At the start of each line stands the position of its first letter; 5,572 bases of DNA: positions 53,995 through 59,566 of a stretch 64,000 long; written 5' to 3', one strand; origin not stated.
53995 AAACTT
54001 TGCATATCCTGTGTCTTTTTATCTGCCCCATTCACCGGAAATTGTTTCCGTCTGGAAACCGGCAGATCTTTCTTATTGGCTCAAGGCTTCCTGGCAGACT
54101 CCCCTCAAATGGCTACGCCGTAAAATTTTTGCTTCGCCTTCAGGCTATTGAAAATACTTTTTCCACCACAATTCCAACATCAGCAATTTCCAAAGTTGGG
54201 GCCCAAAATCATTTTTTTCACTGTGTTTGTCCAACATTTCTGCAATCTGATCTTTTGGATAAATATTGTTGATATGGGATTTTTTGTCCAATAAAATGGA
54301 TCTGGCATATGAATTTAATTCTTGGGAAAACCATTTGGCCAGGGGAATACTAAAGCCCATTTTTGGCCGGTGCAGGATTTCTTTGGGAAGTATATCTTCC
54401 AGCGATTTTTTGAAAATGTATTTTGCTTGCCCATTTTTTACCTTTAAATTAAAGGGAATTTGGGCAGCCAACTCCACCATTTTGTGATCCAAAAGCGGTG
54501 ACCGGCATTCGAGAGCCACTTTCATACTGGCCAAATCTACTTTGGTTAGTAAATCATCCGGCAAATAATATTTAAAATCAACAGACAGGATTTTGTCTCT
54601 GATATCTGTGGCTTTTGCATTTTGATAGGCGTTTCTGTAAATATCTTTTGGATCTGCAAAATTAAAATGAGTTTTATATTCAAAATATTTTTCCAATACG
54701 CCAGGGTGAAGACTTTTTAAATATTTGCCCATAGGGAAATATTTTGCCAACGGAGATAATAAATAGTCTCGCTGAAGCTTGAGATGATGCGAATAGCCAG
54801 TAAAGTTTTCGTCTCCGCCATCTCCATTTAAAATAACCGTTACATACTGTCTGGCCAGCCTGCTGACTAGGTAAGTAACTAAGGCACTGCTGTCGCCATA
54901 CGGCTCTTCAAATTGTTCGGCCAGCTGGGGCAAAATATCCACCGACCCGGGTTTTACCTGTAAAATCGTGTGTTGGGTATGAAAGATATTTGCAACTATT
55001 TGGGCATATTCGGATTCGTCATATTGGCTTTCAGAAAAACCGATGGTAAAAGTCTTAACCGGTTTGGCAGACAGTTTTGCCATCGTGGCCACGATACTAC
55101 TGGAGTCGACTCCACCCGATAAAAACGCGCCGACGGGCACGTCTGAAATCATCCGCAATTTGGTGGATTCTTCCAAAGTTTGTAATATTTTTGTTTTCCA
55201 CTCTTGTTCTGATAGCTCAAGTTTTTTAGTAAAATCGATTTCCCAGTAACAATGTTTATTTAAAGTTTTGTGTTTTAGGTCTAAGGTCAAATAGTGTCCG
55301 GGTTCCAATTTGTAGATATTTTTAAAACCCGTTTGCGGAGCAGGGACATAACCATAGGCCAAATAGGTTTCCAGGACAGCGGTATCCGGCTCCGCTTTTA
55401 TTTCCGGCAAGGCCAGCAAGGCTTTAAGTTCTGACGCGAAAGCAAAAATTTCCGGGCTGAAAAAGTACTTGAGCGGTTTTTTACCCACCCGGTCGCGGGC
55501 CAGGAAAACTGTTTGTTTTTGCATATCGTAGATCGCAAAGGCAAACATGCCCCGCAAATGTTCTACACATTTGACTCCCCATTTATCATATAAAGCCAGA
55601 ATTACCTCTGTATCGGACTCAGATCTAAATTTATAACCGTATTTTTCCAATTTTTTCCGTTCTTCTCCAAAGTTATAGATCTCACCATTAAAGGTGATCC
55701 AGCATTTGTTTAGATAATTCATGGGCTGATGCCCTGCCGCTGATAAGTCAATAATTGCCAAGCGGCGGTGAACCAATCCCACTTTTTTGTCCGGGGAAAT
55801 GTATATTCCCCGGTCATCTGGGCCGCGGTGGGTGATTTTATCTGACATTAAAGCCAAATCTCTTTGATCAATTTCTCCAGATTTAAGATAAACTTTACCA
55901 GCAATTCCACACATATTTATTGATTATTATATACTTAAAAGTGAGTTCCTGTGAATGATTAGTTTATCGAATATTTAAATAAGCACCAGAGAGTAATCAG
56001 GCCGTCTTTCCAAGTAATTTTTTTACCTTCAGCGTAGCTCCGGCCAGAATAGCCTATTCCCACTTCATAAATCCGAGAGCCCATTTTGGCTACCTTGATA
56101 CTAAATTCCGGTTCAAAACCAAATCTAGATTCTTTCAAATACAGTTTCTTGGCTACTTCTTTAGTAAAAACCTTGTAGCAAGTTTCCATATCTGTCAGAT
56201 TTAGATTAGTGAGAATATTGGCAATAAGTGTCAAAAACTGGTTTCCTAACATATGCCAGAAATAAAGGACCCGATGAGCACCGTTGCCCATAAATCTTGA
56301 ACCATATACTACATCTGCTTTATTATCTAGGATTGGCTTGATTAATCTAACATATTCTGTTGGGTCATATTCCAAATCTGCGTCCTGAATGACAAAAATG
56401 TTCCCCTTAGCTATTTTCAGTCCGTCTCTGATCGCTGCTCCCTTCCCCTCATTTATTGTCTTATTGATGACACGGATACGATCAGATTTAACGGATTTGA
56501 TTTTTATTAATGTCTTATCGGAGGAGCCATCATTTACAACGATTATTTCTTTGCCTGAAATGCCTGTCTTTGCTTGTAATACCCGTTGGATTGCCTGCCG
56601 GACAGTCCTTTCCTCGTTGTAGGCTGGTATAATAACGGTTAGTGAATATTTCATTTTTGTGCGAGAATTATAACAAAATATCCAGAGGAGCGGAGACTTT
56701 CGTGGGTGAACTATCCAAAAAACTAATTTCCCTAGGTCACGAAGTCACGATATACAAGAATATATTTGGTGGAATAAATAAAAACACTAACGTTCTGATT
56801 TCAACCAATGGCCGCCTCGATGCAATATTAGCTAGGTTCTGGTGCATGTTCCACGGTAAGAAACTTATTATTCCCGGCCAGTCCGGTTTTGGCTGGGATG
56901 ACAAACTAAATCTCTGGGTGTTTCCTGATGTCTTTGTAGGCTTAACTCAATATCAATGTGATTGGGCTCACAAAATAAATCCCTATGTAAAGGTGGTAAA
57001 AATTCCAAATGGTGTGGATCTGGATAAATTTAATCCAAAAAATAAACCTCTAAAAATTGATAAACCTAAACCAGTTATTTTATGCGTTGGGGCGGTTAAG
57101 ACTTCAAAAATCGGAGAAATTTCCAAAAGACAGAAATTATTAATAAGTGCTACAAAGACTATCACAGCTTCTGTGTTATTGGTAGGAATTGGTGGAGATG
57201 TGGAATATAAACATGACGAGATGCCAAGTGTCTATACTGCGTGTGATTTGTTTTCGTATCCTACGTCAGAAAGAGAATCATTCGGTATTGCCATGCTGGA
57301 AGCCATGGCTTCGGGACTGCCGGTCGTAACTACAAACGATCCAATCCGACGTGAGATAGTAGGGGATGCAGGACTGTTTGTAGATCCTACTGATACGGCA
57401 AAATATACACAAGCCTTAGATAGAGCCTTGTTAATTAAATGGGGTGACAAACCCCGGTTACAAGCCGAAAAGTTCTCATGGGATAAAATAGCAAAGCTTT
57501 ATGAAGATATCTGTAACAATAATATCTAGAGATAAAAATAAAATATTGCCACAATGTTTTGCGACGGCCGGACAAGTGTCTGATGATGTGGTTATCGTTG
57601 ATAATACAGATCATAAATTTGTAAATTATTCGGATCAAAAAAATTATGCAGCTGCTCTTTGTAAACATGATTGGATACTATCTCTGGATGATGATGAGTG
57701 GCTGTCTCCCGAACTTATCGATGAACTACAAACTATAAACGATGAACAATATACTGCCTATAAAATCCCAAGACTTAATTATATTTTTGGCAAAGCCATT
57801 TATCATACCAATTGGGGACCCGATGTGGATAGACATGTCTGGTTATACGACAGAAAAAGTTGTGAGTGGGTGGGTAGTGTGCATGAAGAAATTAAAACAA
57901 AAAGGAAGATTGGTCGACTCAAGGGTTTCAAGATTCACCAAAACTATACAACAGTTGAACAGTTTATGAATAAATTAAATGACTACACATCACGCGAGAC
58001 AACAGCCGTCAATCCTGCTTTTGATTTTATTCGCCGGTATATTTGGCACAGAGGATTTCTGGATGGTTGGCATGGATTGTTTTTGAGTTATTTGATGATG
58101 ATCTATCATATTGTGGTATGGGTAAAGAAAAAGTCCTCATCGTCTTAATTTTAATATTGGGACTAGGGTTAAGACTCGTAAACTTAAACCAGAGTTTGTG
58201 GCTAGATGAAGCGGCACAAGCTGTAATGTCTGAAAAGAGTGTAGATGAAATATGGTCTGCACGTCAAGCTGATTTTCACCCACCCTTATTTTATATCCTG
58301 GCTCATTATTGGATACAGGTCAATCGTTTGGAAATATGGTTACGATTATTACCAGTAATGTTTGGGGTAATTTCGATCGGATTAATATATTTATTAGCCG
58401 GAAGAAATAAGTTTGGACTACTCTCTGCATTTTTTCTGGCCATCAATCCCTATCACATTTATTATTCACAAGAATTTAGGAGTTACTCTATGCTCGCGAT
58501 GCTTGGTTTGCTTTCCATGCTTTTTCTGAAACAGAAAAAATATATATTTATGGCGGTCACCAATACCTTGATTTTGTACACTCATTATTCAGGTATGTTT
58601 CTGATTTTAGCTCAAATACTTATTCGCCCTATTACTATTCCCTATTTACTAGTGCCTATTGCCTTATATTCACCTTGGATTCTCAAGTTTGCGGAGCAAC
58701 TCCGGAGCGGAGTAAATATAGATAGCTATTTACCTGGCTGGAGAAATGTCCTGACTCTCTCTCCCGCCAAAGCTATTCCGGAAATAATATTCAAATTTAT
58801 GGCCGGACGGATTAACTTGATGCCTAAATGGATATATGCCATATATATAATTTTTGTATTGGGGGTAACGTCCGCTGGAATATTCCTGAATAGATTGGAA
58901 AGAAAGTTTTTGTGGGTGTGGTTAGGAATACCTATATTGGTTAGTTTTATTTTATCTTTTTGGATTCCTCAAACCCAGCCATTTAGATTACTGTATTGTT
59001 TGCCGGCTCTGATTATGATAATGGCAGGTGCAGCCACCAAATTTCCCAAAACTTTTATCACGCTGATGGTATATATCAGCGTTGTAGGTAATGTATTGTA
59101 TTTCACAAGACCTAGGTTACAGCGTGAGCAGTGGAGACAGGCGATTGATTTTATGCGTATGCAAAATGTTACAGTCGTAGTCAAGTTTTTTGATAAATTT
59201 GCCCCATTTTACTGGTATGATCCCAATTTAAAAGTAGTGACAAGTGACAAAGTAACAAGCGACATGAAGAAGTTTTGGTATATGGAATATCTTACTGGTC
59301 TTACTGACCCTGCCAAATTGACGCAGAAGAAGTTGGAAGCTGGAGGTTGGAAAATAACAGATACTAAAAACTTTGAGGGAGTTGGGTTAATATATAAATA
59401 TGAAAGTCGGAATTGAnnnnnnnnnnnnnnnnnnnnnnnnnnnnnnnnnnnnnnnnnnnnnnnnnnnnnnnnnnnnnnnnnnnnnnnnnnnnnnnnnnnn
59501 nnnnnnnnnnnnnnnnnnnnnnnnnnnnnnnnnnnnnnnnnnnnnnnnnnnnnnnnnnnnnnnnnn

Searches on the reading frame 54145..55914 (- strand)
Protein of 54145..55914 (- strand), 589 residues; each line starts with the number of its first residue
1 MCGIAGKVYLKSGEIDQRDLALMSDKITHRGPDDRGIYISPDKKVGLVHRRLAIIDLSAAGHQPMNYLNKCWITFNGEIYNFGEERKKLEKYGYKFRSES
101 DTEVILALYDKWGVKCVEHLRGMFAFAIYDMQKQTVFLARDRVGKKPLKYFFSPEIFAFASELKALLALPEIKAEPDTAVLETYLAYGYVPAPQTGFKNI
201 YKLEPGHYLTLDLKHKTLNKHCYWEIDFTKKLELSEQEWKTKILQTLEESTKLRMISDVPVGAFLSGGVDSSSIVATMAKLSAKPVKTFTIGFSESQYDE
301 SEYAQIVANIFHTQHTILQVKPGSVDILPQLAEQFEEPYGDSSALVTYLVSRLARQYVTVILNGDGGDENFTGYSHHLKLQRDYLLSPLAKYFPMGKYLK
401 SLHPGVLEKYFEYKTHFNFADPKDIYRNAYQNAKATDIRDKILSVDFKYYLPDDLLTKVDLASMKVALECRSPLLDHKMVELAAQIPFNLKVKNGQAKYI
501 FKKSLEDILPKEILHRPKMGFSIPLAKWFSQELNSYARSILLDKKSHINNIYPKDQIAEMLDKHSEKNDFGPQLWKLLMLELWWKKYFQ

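Call 11: search_protein_families(library=pfam, proteins=[window:54145-55914:-], max_evalue=0.001)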
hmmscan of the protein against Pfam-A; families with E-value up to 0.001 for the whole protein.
window:54145-55914:- (589 aa): 4 families
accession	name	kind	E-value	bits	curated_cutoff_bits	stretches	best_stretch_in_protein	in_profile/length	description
PF00733.27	Asn_synthase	-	4.9e-95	319.6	21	1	243-583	2-352/354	Asparagine synthase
PF13537.11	GATase_7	-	3.2e-45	153.5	25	1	49-168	1-123/123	Glutamine amidotransferase domain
PF13522.11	GATase_6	-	1.3e-43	148.6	27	1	32-162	1-130/130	Glutamine amidotransferase domain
PF12481.13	DUF3700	-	3.1e-05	24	27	1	115-150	124-159/228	Aluminium induced protein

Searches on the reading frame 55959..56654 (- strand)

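Call 96: search_protein_families(library=pfam, proteins=[window:55959-56654:-], max_evalue=0.01)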
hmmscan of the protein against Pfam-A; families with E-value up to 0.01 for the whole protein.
window:55959-56654:- (231 aa): 4 families
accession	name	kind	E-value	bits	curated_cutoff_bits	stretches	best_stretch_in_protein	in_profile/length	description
PF00535.33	Glycos_transf_2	-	3.3e-32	112.2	23.3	1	6-171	1-167/168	Glycosyl transferase family 2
PF10111.15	Glyco_tranf_2_2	-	1e-06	28.9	27.3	1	6-96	1-94/276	Glycosyltransferase like family 2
PF13641.12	Glyco_tranf_2_3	-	1.2e-06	29.1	27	1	5-128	3-131/230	Glycosyltransferase like family 2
PF05796.17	Chordopox_G2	-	0.0021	18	25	1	8-138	40-165/215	Chordopoxvirus protein G2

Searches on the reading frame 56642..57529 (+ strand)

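Call 80: search_protein_families(library=pfam, proteins=[window:56642-57529:+], max_evalue=0.001)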
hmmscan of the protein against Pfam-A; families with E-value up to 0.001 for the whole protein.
window:56642-57529:+ (295 aa): 3 families
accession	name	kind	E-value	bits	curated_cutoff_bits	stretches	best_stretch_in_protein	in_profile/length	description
PF00534.26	Glycos_transf_1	-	4.2e-17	62.7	26.4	1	191-265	83-158/172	Glycosyl transferases group 1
PF13692.12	Glyco_trans_1_4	-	7.6e-16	59.1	27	1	186-263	66-140/142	Glycosyl transferases group 1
PF13439.12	Glyco_transf_4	-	4e-06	27.4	28.5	0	16-38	3-25/170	Glycosyltransferase Family 4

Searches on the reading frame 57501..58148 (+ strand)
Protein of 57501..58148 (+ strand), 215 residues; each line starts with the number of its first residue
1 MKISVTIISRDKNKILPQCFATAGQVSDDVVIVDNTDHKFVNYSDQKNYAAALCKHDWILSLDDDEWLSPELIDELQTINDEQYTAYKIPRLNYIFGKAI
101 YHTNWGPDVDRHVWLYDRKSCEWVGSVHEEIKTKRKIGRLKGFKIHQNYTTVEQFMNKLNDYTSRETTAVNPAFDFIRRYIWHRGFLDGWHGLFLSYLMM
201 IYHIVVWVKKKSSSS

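Call 96: search_protein_families(library=pfam, proteins=[window:57501-58148:+], max_evalue=0.01)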
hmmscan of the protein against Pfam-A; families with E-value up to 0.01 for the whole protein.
window:57501-58148:+ (215 aa): 1 family
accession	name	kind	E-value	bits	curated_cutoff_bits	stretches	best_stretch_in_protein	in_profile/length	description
PF00535.33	Glycos_transf_2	-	5.8e-05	23.5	23.3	1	27-98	51-122/168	Glycosyl transferase family 2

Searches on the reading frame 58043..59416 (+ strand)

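Call 80: search_protein_families(library=pfam, proteins=[window:58043-59416:+], max_evalue=0.001)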
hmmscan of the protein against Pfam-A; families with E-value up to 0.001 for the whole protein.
window:58043-59416:+ (457 aa): 0 families

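Call 89: search_protein_families(library=ncbifam, proteins=[window:58043-59416:+], max_evalue=0.001)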
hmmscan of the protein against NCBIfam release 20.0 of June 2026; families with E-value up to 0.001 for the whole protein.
window:58043-59416:+ (457 aa): 1 family
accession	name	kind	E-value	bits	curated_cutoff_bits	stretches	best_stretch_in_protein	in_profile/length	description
TIGR03663.1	TIGR03663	subfamily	2.6e-10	39.9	126.25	1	32-173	3-154/435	flippase activity-associated protein Agl23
